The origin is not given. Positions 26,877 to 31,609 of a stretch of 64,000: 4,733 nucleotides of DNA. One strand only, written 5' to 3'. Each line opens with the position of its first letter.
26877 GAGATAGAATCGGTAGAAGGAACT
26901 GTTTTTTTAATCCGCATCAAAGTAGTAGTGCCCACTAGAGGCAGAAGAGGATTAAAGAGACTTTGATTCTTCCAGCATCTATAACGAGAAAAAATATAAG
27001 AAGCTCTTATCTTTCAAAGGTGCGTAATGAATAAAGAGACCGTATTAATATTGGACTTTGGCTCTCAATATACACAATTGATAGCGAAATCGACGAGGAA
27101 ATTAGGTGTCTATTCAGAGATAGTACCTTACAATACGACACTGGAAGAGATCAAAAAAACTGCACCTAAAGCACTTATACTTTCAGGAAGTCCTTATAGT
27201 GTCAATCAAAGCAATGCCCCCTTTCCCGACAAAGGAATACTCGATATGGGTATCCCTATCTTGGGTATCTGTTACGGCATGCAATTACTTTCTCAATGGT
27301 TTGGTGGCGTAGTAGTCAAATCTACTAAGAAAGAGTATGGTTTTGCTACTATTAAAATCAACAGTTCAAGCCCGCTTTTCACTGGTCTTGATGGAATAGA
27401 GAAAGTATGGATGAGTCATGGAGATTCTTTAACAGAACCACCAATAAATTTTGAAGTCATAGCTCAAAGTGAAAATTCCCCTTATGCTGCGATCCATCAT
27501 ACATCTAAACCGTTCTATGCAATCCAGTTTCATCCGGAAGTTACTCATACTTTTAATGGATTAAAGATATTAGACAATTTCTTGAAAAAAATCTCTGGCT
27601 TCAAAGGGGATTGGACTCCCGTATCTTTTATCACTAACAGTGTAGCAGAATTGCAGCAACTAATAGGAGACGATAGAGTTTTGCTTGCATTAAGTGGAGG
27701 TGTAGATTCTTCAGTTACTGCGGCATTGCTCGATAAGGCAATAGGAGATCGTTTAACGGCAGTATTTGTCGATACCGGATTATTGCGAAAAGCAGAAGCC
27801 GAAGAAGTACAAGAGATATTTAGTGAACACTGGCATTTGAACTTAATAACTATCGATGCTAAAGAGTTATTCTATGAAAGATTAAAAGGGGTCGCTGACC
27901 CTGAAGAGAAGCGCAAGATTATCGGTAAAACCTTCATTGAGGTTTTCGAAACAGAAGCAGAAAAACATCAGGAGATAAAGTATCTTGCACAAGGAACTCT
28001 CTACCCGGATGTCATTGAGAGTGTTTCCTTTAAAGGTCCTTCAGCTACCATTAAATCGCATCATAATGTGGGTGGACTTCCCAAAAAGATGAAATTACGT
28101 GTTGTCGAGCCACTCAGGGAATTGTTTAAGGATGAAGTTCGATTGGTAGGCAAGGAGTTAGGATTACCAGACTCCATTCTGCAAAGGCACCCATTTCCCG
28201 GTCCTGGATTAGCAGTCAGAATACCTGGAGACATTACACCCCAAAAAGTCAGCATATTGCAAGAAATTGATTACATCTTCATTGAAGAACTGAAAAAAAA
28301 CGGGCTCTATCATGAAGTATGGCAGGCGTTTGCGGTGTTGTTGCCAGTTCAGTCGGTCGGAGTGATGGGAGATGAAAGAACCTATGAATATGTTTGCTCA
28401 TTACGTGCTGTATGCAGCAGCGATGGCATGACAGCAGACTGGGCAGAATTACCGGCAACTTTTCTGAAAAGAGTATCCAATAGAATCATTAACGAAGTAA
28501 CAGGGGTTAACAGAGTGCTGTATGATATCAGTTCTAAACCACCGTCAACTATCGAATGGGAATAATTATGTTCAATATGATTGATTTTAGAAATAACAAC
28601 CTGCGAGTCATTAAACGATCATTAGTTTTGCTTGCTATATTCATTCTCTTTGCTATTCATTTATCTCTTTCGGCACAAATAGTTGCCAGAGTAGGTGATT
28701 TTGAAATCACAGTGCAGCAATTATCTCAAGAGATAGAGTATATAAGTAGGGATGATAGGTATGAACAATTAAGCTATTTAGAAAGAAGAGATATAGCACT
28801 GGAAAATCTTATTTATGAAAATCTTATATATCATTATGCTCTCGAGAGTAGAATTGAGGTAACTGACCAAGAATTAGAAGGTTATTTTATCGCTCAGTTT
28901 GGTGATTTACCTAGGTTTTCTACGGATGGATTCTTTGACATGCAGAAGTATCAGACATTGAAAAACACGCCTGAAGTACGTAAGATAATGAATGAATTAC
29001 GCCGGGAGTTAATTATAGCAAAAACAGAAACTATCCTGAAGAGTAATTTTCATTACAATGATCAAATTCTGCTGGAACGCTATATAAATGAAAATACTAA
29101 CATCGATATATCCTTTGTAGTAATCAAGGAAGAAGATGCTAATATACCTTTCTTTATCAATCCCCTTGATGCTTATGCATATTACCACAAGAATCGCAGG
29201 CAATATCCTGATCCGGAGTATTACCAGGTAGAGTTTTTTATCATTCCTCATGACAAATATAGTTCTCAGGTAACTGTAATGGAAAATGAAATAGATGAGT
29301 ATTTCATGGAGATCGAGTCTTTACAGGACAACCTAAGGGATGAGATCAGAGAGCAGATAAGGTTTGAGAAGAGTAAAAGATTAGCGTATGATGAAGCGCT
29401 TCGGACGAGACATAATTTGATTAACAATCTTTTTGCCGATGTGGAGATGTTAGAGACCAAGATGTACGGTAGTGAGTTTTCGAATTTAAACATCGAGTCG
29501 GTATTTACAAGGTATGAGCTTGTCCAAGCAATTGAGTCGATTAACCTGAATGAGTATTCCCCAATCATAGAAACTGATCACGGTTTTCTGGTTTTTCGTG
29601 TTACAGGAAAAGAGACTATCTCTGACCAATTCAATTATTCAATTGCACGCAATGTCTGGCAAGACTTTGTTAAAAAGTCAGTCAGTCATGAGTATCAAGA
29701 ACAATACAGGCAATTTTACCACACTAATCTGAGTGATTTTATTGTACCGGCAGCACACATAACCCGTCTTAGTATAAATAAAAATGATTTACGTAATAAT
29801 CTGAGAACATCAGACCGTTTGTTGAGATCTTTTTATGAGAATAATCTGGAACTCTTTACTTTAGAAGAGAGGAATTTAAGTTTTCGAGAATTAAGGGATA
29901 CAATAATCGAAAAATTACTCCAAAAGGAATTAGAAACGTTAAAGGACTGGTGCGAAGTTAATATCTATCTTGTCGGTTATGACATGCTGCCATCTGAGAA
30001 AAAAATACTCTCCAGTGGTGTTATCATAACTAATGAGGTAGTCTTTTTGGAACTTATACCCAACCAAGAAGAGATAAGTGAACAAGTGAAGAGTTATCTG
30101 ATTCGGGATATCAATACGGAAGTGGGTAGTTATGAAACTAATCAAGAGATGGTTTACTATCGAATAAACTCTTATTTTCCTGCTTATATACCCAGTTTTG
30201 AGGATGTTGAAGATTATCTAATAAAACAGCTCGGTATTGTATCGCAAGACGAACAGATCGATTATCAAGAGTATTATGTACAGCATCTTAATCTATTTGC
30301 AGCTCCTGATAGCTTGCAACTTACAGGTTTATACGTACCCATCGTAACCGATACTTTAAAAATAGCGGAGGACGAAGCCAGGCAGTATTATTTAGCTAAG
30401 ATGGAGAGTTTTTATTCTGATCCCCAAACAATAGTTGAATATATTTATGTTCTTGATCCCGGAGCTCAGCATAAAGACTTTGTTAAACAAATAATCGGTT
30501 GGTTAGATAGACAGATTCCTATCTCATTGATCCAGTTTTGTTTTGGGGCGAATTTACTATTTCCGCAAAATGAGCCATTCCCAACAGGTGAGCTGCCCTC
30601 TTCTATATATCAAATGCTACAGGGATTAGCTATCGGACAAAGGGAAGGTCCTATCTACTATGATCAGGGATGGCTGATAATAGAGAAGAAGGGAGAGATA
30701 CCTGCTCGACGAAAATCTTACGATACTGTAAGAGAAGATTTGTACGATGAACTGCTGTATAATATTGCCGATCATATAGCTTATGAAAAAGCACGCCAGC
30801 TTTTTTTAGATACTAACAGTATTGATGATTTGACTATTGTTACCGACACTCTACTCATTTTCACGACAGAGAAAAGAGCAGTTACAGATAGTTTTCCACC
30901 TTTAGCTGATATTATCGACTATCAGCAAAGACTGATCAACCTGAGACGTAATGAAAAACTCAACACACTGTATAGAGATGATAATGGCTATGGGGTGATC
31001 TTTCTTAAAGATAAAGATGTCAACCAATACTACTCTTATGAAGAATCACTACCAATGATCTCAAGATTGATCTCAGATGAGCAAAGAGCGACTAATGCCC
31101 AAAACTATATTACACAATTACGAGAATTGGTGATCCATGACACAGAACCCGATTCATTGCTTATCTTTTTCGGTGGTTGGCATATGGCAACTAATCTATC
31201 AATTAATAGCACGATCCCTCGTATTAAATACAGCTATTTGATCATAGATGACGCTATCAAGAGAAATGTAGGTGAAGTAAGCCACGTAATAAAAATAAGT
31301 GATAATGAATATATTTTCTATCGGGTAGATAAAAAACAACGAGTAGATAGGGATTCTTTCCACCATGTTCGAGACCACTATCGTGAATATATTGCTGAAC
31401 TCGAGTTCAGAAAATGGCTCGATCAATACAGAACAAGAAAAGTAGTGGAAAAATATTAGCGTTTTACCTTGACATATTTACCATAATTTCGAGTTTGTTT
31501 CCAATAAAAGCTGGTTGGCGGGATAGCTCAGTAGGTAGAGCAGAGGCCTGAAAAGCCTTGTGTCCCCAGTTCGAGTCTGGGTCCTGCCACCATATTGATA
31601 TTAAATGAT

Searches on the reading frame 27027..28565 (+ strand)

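Call 7: search_protein_families(library=pfam, proteins=[window:27027-28565:+], max_evalue=0.001)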
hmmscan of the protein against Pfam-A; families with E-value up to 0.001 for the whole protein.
window:27027-28565:+ (512 aa): 8 families
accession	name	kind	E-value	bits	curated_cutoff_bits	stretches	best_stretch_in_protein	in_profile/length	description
PF00958.27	GMP_synt_C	-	9.3e-46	154.3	27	1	420-511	1-92/92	GMP synthase C terminal domain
PF00117.34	GATase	-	2.5e-45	154.9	22.8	1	7-188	1-189/190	Glutamine amidotransferase class-I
PF07722.19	Peptidase_C26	-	1.4e-09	38.5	20.5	1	71-171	101-219/219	Peptidase C26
PF02540.23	NAD_synthase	-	1.3e-08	34.7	21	1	210-280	13-83/242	NAD synthase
PF00764.25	Arginosuc_synth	-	1.6e-05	25.4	27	1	217-284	1-67/162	Arginosuccinate synthase N-terminal HUP domain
PF03054.22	tRNA_Me_trans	-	0.00011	22.3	20.6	1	217-249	2-33/202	tRNA methyl transferase HUP domain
PF06508.19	QueC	-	0.00035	20.6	22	0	218-278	2-60/210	Queuosine biosynthesis protein QueC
PF00733.27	Asn_synthase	-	0.00059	20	21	1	210-259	12-61/354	Asparagine synthase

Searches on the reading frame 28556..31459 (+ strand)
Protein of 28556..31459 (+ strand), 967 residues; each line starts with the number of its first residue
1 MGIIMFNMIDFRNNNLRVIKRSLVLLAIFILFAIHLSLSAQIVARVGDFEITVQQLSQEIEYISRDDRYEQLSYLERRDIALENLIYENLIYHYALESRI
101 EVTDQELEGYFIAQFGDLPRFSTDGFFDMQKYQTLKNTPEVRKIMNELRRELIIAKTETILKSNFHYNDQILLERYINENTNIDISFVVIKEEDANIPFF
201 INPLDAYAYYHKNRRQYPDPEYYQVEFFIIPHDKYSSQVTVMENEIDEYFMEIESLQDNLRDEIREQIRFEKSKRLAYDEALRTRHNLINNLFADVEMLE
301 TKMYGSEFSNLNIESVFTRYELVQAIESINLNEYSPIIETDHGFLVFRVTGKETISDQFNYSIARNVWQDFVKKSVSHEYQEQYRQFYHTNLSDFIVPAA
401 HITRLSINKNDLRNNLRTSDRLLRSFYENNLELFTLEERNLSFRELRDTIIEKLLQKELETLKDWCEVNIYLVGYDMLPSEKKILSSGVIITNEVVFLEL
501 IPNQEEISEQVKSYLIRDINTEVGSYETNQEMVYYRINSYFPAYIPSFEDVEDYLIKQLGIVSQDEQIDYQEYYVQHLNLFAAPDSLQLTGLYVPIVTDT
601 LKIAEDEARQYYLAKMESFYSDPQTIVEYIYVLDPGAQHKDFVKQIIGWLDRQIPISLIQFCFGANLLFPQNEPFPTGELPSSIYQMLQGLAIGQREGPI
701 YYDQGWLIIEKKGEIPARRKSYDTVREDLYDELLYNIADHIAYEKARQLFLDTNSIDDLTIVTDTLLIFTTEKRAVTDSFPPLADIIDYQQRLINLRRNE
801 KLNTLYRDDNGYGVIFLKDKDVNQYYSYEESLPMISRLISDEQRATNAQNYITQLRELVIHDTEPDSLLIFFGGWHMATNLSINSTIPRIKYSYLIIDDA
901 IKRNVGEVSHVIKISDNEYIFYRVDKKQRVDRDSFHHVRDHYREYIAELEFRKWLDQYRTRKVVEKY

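Call 7: search_protein_families(library=pfam, proteins=[window:28556-31459:+], max_evalue=0.001)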
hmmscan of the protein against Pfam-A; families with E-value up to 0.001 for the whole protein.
window:28556-31459:+ (967 aa): 3 families
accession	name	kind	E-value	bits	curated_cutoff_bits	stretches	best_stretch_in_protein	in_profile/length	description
PF13145.12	Rotamase_2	-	3.8e-14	54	27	1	208-353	8-109/121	PPIC-type PPIASE domain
PF13623.11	SurA_N_2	-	3.8e-11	43.5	28.5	1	22-134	16-143/145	SurA-like N-terminal domain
PF13624.11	SurA_N_3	-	1.3e-10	41.8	27.2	1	8-156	1-160/162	SurA-like N-terminal domain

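Call 25: search_protein_families(library=ncbifam, proteins=[window:28556-31459:+], max_evalue=0.001)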
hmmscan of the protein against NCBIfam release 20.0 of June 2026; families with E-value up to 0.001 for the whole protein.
window:28556-31459:+ (967 aa): 2 families
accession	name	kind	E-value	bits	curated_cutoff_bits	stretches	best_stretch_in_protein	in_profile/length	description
NF008054.0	PRK10788.1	equivalog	1e-08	34.3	493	1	76-251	86-259/626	peptidylprolyl isomerase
NF051879.1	TDE1658_narrow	equivalog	4.1e-05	22.7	340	1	40-115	24-100/342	MOSP complex formation periplasmic protein, TDE1658 family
